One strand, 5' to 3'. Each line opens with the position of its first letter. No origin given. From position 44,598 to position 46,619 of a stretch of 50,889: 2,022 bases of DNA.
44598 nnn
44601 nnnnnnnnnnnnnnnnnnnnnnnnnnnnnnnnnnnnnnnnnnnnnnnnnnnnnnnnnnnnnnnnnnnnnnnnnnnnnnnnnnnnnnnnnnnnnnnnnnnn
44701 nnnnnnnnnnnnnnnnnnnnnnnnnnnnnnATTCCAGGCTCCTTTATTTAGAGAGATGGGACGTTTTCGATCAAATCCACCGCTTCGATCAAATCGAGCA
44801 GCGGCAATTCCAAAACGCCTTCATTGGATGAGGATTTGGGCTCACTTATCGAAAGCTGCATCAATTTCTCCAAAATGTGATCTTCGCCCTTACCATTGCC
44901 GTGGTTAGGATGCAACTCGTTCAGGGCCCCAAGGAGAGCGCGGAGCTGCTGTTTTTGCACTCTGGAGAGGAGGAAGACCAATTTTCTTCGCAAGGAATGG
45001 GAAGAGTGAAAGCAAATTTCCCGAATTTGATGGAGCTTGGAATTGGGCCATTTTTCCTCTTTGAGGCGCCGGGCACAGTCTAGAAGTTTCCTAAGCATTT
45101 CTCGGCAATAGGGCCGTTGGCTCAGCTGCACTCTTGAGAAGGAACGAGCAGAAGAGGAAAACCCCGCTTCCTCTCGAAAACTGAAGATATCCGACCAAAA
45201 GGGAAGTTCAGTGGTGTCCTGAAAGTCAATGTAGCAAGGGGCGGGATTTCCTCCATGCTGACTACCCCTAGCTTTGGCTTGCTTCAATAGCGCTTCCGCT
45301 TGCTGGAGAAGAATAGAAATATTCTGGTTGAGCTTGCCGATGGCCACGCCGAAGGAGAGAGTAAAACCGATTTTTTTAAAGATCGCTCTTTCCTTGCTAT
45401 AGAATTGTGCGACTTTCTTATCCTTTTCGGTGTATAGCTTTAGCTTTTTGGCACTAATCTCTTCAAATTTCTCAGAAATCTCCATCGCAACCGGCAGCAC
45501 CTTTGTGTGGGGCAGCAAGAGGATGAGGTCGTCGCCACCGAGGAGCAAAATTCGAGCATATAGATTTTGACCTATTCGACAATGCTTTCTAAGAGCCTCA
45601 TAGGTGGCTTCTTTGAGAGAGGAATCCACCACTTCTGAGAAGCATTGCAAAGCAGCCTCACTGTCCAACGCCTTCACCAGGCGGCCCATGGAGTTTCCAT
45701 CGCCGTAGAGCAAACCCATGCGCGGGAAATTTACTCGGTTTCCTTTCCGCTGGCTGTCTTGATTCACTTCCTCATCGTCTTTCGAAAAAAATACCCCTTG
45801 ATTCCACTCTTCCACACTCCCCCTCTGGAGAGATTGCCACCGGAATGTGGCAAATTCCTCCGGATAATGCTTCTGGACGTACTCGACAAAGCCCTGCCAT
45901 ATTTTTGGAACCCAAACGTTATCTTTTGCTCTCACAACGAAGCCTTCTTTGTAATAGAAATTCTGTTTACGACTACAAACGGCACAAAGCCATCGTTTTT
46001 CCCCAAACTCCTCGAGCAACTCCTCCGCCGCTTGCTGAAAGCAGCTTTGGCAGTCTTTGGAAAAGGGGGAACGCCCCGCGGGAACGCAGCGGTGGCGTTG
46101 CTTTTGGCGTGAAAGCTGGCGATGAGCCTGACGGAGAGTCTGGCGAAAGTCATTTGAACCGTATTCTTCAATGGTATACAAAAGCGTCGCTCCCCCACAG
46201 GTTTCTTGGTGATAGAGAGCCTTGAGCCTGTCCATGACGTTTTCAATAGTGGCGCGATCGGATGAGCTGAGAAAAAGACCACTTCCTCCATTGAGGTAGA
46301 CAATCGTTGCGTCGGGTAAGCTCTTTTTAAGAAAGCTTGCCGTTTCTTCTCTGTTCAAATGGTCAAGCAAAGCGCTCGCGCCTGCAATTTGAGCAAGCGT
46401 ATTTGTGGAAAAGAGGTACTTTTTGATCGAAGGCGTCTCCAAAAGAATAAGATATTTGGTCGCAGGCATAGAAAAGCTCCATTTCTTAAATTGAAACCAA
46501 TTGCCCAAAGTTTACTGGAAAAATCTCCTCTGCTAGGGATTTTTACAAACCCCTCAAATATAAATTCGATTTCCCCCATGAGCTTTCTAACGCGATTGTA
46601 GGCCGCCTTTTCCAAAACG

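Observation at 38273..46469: Array-less, adaptation-less type III-D-like CRISPR-Cas effector operon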

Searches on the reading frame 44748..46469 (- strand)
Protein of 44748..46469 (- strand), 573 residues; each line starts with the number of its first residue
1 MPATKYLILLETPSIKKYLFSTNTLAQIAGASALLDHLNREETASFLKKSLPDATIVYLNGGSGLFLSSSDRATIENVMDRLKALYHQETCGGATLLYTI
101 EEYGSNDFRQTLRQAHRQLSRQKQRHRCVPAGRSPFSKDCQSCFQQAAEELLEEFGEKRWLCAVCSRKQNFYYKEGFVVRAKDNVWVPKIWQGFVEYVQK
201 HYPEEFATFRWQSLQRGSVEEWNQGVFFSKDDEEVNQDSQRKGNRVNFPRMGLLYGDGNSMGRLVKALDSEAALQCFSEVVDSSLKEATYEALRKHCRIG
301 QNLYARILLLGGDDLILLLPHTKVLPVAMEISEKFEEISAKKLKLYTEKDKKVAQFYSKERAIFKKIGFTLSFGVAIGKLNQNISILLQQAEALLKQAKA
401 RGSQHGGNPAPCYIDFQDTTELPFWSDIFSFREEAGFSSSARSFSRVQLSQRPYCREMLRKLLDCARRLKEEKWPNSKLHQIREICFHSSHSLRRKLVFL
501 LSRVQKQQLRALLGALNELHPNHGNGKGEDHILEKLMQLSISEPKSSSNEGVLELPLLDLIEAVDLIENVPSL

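Call 3: search_protein_families(library=ncbifam, proteins=[window:44748-46469:-], max_evalue=0.01)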
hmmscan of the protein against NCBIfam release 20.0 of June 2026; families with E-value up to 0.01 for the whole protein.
window:44748-46469:- (573 aa): 2 families
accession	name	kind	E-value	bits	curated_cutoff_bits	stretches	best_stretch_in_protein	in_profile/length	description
TIGR02577.1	cas_TM1794_Cmr2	equivalog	1.3e-17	63.9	79.4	1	144-399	263-509/510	type III-B CRISPR-associated protein Cas10/Cmr2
TIGR02578.2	cas_TM1811_Csm1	equivalog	1e-10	41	170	2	311-506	569-713/753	type III-A CRISPR-associated protein Cas10/Csm1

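Call 4: search_protein_families(library=pfam, proteins=[window:44748-46469:-], max_evalue=0.01)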
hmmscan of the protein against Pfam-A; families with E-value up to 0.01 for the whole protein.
window:44748-46469:- (573 aa): 4 families
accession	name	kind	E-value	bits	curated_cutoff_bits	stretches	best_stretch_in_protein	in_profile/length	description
PF22335.1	Cas10-Cmr2_palm2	-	1.1e-14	55.1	27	1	251-402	2-127/133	Cas10/Cmr2, second palm domain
PF00990.26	GGDEF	-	5.3e-05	23.5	23.8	1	283-404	57-160/161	Diguanylate cyclase, GGDEF domain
PF18211.6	Csm1_B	-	0.001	19.4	26.4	0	25-107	7-93/94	Csm1 subunit domain B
PF24898.2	GGDEF_GdpP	-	0.0052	17.5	30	0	345-402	57-112/126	Cyclic-di-AMP phosphodiesterase GdpP-like, GGDEF domain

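Call 9: search_protein_families(library=padloc, proteins=[window:44748-46469:-], max_evalue=0.01)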
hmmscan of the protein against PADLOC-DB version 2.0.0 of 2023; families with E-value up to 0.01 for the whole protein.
window:44748-46469:- (573 aa): 14 families
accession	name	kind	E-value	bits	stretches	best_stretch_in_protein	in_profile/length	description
PDLC00919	Cas10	-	2.4e-54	183.1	1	4-454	2-412/414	Cas10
PDLC01529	Cas10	-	1.1e-51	174.3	2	251-421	196-343/370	CAS-III; effector_LS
PDLC02057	Cas10d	-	7.9e-27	92.6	1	6-568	3-458/462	-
PDLC01422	Cas10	-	1.1e-25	88.6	1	112-508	158-477/519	CAS-III; effector_LS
PDLC01292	Cas10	-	4.2e-25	87.1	1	98-400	133-381/387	CAS-III; effector_LS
PDLC01444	Cas10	-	2.2e-21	74.3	1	5-402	122-502/605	CAS-III; effector_LS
PDLC02058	Cas10d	-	5.9e-19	66.2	1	11-494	8-388/441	-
PDLC00917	Cas10b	-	3.4e-18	63.9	1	144-399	263-509/510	"CRISPR-associated protein Cas10/Cmr2, subtype III-B"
PDLC01293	Cas10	-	9e-10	36.1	1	31-345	226-548/577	CAS-III; effector_LS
PDLC00916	Cas10a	-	2.2e-07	28.1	1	230-337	503-612/650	"CRISPR-associated protein Cas10/Csm1, subtype III-A/MTUBE"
PDLC02054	Cas10b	-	1.8e-06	25.1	1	253-339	280-359/537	-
PDLC02055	Cas10b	-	6e-05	20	1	211-401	178-343/487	-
PDLC02051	Cas10b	-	0.0065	13.7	0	249-323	243-307/479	-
PDLC01739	Cas10a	-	0.0086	12.6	0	299-345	548-594/731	-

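Call 11: find_encoding_contigs(protein=window:44748-46469:-, flank=10000, max_places=6)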
Protein window:44748-46469:- (573 aa): 1 contig read that carries it; 1 place shown.
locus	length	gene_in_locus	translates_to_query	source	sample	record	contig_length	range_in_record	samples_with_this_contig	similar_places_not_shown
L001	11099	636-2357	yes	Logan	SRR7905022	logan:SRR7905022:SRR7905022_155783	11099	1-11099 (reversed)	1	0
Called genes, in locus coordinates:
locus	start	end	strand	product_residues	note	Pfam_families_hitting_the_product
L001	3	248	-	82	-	?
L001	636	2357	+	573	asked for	PF18211:Csm1_B (faint), PF22335:Cas10-Cmr2_palm2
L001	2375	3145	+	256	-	PF03787:RAMPs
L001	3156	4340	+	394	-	PF03787:RAMPs (weak)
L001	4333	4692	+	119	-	-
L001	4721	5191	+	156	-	-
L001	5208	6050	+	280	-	PF03787:RAMPs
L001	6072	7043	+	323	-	PF03787:RAMPs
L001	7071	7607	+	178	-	-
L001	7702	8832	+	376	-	PF03787:RAMPs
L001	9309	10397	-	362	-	PF00154:RecA_N, PF08423:Rad51, PF06745:ATPase (weak), PF21096:RecA_C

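Call 12: find_homologous_proteins(query=window:44748-46469:-, max_evalue=0.00001)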
Query window:44748-46469:- (573 aa): 80 proteins with E <= 0.00001 among 8000 candidates.
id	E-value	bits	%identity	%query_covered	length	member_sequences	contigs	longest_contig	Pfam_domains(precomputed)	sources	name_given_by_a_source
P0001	1.1e-56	210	32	83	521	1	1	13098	PF22335.2,PF18211.8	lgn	-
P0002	1.5e-55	207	34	83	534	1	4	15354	PF22335.2,PF18211.8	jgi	jgi:hypothetical protein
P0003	3.1e-54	202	31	91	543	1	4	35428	PF22335.2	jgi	jgi:hypothetical protein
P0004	5.3e-54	202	29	90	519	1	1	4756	PF22335.2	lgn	-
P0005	2.1e-53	200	31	99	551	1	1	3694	PF22335.2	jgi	-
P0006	6.4e-53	198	33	83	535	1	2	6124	PF22335.2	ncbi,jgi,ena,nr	ncbi:MAG TPA: hypothetical protein VJL89_00700 [Thermodesulfovibrionia bacterium]|nr:hypothetical pr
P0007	7.3e-53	198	33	83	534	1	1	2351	PF22335.2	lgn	-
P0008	4.1e-52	195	32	99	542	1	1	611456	PF22335.2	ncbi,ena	-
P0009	5.4e-52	195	31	90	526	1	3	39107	PF22335.2,PF18211.8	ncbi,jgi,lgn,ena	ncbi:MAG: hypothetical protein WCJ49_01695 [Deltaproteobacteria bacterium]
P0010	6.1e-52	195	31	99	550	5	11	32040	PF22335.2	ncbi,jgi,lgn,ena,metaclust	ncbi:MAG: hypothetical protein WHU94_13550 [Thermogemmata sp.]|metaclust:\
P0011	1.5e-51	194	31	83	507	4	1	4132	PF22335.2,PF18211.8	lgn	-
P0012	2.0e-51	193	30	98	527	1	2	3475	PF22335.2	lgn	-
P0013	6.1e-51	192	31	83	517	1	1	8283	PF22335.2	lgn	-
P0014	6.8e-51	191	30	88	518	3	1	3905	PF22335.2,PF18211.8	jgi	jgi:hypothetical protein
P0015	8.4e-51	191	32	85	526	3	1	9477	PF22335.2,PF18211.8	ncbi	-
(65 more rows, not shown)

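Call 19: find_related_loci(query=A1, collection=genome_contigs, flank=10000)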
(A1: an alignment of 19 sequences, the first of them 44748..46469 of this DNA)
Query A1 (573 aa) in genome_contigs; peptide patterns used: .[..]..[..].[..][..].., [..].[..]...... (x = any residue, [..] = any of these).
600 stretches matched a pattern (row limit reached: there are more); 515 encode a relative of the query (tblastn E <= 1e-3); the best 80 are kept; 80 distinct loci.
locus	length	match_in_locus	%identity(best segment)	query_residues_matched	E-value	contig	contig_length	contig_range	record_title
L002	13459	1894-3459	34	5-567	2e-86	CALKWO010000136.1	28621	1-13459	MAG TPA_asm: uncultured bacterium isolate SRR6007446_bin.57_CONCOCT_v1.1_MAG genome assembly, contig: ERZ724100.604, who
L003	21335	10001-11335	33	7-490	1e-60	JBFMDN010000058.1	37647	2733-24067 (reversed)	MAG: Thermodesulfobacteriota bacterium isolate MAG220 MAG220_58, whole genome shotgun sequence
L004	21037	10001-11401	30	4-517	3e-60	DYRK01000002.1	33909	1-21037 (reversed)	MAG TPA_asm: Desulfatirhabdium butyrativorans isolate SulCav_GS10_10_47_57 SulCav_GS10_10_922_length_33909_cov_32_329651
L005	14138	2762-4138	31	1-492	2e-60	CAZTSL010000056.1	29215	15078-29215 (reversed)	MAG TPA_asm: uncultured bacterium isolate SRP162660_co2_42 genome assembly, contig: NODE_348_length_29215_cov_20.331790,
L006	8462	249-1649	29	4-510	1e-57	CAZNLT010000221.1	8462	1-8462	MAG TPA_asm: uncultured Desulfobacterales bacterium isolate binchicken_co8_349 genome assembly, contig: NODE_16378_lengt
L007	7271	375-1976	31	1-569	8e-58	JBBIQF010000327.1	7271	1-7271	MAG: Planctomycetaceae bacterium isolate RSF170216_bin_32 NODE_9707_length_7271_cov_3.754435, whole genome shotgun seque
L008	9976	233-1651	33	5-522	1e-57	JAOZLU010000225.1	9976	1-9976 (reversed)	MAG: Desulfobacterales bacterium isolate GMC2_bin_2_sub GMC2_1324_length_9976_cov_43.716158, whole genome shotgun sequen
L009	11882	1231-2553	33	6-487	3e-57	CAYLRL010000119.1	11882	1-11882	MAG TPA_asm: uncultured Syntrophales bacterium isolate binchicken_co17_258 genome assembly, contig: NODE_11926_length_11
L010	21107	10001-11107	33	5-416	3e-57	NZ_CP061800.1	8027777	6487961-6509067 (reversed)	Desulfonema magnum strain 4be13 chromosome, complete genome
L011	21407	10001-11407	29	7-513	3e-56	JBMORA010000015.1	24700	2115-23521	MAG: Thermodesulfobacteriota bacterium isolate Betzabe_MAG168 MAG168_15, whole genome shotgun sequence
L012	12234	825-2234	31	5-519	5e-56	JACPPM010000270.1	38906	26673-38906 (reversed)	MAG: Acidobacteria bacterium isolate NC_groundwater_627_Ag_B-0.1um_62_56 B_1_S1_Biohub_coassembly_k141_4293675, whole ge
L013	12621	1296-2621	32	7-487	6e-53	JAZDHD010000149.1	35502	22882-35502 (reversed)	MAG: Pseudomonadota bacterium isolate MEGAHIT-group-0.299 k141_6576393, whole genome shotgun sequence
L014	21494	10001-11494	28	5-519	2e-49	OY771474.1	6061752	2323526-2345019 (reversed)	MAG: uncultured Desulfobacterium sp. isolate 2c08e38e-77a0-468a-b8ca-c683eacf49f2 genome assembly, chromosome: 1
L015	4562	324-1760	28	7-539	2e-49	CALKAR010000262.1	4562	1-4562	MAG TPA_asm: uncultured Peptococcaceae bacterium isolate SRR6713631_bin.102_CONCOCT_v1.1_MAG genome assembly, contig: ER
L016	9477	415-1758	32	6-492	2e-56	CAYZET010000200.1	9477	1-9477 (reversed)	MAG TPA_asm: uncultured Syntrophaceae bacterium isolate binchicken_co107_432 genome assembly, contig: NODE_15981_length_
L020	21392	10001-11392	28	5-513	8e-47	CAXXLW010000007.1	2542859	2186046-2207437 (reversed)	MAG: Desulfamplus sp. isolate 82e8c6d0-3d9d-4aa8-81a7-685ccd8d78ba genome assembly, contig: contig_7, whole genome shotg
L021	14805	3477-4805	28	4-478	1e-46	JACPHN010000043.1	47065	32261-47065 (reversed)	MAG: Candidatus Schekmanbacteria bacterium isolate NC_groundwater_415_Ag_B-0.1um_66_15 GD18-4_B1_scaffold_292354, whole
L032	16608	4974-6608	29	5-567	7e-44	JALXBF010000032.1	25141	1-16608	MAG: Planctomycetota bacterium isolate T2_metabat2_scaf2bin.078 T2_NODE_1521_length_25141_cov_7.374750, whole genome sho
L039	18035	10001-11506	31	1-523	2e-44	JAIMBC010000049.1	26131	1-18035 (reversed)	MAG: Pirellulales bacterium isolate HOT.MB2.34 Contig51, whole genome shotgun sequence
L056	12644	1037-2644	28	5-567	2e-38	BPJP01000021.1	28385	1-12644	MAG: Gemmatales bacterium KatS3mg105 DNA, contig_15460, whole genome shotgun sequence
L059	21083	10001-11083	30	5-378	9e-38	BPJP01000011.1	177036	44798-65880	MAG: Gemmatales bacterium KatS3mg105 DNA, contig_12179, whole genome shotgun sequence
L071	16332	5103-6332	25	5-482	2e-35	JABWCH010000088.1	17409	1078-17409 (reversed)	MAG: Candidatus Brocadiia bacterium isolate MAG_51 scaffold_3707, whole genome shotgun sequence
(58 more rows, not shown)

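Call 28: search_solved_structures(query=window:44748-46469:-, max_evalue=0.01)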
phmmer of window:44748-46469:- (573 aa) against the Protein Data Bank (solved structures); distinct sequences matched with E-value up to 0.01: 0.

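Call 31: search_solved_structures(query=A1, max_evalue=0.01)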
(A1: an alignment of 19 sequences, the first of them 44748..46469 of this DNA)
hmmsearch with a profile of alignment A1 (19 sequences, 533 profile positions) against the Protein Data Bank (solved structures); distinct sequences matched with E-value up to 0.01: 29.
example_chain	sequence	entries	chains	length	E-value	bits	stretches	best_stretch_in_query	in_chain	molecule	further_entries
8s9t_C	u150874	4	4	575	3e-41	145.3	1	47-530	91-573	Cas10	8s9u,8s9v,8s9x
8bmw_K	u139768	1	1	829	1.3e-20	77.1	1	5-317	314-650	CRISPR-associated protein Cas10 (Type III-D)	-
9wxh_B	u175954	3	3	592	9.3e-13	51.3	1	160-492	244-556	Cas10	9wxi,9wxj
6xn3_A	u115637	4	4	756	2.3e-10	43.4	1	7-376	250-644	CRISPR-associated protein Cas10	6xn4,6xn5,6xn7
9asi_A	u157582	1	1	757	2.3e-10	43.4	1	7-376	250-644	CRISPR system single-strand-specific deoxyribonuclease Cas10/Csm1 (subtype III-A)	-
9ash_A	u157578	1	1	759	2.3e-10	43.4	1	7-376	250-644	CRISPR system single-strand-specific deoxyribonuclease Cas10/Csm1 (subtype III-A)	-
9l7c_B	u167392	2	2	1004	1.9e-08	37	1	211-393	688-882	GGDEF domain-containing protein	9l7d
9x25_B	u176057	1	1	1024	2e-08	37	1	211-393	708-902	GGDEF domain-containing protein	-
3w2v_A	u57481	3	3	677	3.8e-07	32.8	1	160-368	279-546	CRISPR system Cmr subunit Cmr2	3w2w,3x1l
4doz_A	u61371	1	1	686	3.9e-07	32.7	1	160-368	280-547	Putative uncharacterized protein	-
3ung_C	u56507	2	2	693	4e-07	32.6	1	160-368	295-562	Cmr2dHD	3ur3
4h4k_C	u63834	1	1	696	4.1e-07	32.6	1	160-368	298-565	CRISPR system Cmr subunit Cmr2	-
4w8y_A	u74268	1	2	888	5.5e-07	32.2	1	161-368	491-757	CRISPR system Cmr subunit Cmr2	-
6iqw_A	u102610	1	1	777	6.2e-07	32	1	6-371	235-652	Csm1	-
4uw2_A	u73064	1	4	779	6.2e-07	32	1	6-371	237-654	CSM1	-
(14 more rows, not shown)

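Call 41: list_cluster_members(proteins=[window:36708-37793:+, window:13046-14092:-, window:44748-46469:-, window:38273-39403:-, window:30898-32205:+])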
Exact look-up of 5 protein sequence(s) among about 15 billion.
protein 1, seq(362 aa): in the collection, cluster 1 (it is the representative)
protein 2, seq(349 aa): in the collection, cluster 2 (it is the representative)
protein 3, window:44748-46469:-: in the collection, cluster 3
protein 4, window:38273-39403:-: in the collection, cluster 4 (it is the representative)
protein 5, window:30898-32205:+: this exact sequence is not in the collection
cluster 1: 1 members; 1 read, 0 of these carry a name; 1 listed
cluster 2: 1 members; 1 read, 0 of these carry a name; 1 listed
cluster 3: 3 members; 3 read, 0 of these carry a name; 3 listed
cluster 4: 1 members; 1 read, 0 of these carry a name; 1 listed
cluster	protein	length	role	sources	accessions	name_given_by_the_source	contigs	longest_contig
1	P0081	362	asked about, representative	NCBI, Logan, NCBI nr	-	-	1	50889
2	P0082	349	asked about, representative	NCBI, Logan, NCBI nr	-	-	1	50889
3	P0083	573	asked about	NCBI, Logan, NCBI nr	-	-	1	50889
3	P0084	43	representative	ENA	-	-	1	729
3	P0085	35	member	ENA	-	-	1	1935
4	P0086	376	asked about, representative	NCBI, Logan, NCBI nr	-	-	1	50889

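Call 73: search_protein_families(library=ncbifam, proteins=[L002:75-1085:+, L002:9991-11400:+, L002:11378-12157:+, L002:12161-13459:+, L020:18290-18985:+, L020:19065-20105:+, L032:13289-14863:+, L059:18197-19111:+, L021:11634-12962:+, L071:13539-14825:+], max_evalue=0.001)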
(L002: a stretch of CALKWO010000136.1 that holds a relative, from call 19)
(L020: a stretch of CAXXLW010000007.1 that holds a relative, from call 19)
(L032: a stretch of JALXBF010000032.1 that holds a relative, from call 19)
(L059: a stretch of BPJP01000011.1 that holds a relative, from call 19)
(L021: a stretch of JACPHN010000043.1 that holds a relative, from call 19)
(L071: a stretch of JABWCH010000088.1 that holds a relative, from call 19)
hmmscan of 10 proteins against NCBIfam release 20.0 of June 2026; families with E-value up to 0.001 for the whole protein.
L002:75-1085:+ (336 aa): 7 families
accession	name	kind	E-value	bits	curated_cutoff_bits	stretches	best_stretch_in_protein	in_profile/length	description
NF049922.1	MethglyxlRedYdjG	equivalog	6e-17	61.6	550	2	38-116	5-87/326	NADH-dependent methylglyoxal reductase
TIGR01293.1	Kv_beta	subfamily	2.7e-14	52.9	365.4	1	37-154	4-129/319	voltage-dependent potassium channel subunit beta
NF008377.0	PRK11172.1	equivalog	6.6e-11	41.9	327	1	48-183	5-131/267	2,5-didehydrogluconate reductase DkgB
NF008598.0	PRK11565.1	equivalog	1.6e-09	37.3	425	1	44-187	13-144/275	2,5-didehydrogluconate reductase DkgA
NF007912.0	PRK10625.1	equivalog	2.8e-09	36.8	415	1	42-181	9-179/346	NADP(H)-dependent aldo-keto reductase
NF007388.0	PRK09912.1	subfamily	5.5e-06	25.5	448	1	31-201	10-187/346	L-glyceraldehyde 3-phosphate reductase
NF007695.0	PRK10376.1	subfamily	0.00025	20.3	280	1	64-182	40-166/290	oxidoreductase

L002:9991-11400:+ (469 aa): 1 family
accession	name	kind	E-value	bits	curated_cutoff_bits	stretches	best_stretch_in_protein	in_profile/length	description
NF038308.1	RNA_repair_RtcR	equivalog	0.0002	20.3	650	1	64-197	44-170/530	RNA repair transcriptional activator RtcR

L002:11378-12157:+ (259 aa): 0 families

L002:12161-13459:+ (433 aa): 0 families

L020:18290-18985:+ (231 aa): 1 family
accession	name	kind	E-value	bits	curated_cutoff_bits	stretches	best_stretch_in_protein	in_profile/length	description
TIGR02619.1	TIGR02619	domain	0.00053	19.9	37.45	1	68-182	4-116/149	putative CRISPR-associated protein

L020:19065-20105:+ (346 aa): 3 families
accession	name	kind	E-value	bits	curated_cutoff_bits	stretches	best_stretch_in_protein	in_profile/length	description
NF007418.0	PRK09956.1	equivalog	1.1e-30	106.8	583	1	12-299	7-278/308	ISNCY family transposase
NF007361.0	PRK09857.1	equivalog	1.4e-26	93.6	583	1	13-275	8-257/292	recombination-promoting nuclease RpnA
TIGR01784.1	T_den_put_tspse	subfamily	1.1e-23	84.5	52.1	1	14-300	1-253/273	Rpn family recombination-promoting nuclease/putative transposase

L032:13289-14863:+ (524 aa): 0 families

L059:18197-19111:+ (304 aa): 5 families
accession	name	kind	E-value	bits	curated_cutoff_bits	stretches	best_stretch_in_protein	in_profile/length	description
NF052231.1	bifunc_ArgZ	exception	1.3e-89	301.2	1025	1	32-293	6-271/696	bifunctional arginine dihydrolase/ornithine cyclodeaminase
NF052232.1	Arg_dihydro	equivalog_domain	1.4e-89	299.9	450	1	32-290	4-266/266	arginine dihydrolase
NF045659.1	DiMArgaseDdahMtb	equivalog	7.5e-79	264.8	300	1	32-290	25-282/283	dimethylargininase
NF045660.1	DiMthArgaseDdahStm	equivalog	3.1e-20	73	340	1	57-291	24-249/249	dimethylargininase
NF045658.1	DiMArgaseDdah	equivalog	1.3e-06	28.5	450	1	57-290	26-253/254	dimethylargininase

L021:11634-12962:+ (442 aa): 1 family
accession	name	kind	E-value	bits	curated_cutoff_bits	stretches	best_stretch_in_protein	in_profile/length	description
TIGR02710.1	TIGR02710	equivalog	3e-32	112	83.9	1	24-425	2-379/384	TIGR02710 family CRISPR-associated CARF protein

L071:13539-14825:+ (428 aa): 59 families (the best 25 are shown)
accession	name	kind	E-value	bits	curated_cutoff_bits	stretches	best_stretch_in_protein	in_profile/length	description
TIGR02584.1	cas_NE0113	equivalog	1.5e-15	57.8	80.65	1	95-191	89-177/209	CRISPR-associated ring nuclease Csm6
TIGR03642.1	cas_csx14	hypoth_equivalog_domain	1.7e-15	57.4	90.35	1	44-160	1-123/124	CRISPR-associated protein Csx14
NF047497.1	HK_LIC_12097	equivalog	5.1e-14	51.8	500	1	273-425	211-366/367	LIC_12097 family sensor histidine kinase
NF008468.0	PRK11360.1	equivalog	1.9e-12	46.4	646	1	313-426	495-609/616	two-component system sensor histidine kinase AtoS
NF008302.0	PRK11091.1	equivalog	8.3e-12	44.1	838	1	313-425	387-505/779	aerobic respiration two-component sensor histidine kinase ArcB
NF033091.0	HK_VanS_ACDEFG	equivalog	2.3e-11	43.4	400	1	278-424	143-293/293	vancomycin resistance histidine kinase VanS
NF046044.1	PnpS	equivalog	3.7e-11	42.7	400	1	282-424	240-390/390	two-component system histidine kinase PnpS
NF033092.0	HK_WalK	equivalog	3.9e-11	42.3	725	1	280-424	443-593/594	cell wall metabolism sensor histidine kinase WalK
NF008312.0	PRK11100.1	equivalog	8.3e-11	41.4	356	1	278-424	323-473/477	two-component system sensor histidine kinase CreC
NF053867.1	SprKinKinDBac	equivalog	1.6e-10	40.1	775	1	310-426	383-498/500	sporulation kinase KinD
NF011874.0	PRK15347.1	equivalog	1.8e-10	39.5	852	1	312-427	501-616/921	two component system sensor kinase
NF047874.1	MASE3_PAS_HK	subfamily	2.1e-10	40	560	1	326-427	521-627/655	MASE3 domain-containing sensor histidine kinase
NF007007.0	PRK09470.1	equivalog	2.2e-10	40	486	1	278-415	308-449/463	envelope stress sensor histidine kinase CpxA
NF007004.0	PRK09467.1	equivalog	2.3e-10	39.9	415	1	273-424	285-435/440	two-component system sensor histidine kinase EnvZ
TIGR02916.1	PEP_his_kin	equivalog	3.9e-10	38.9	300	1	272-424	529-679/679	XrtA/PEP-CTERM system histidine kinase PrsK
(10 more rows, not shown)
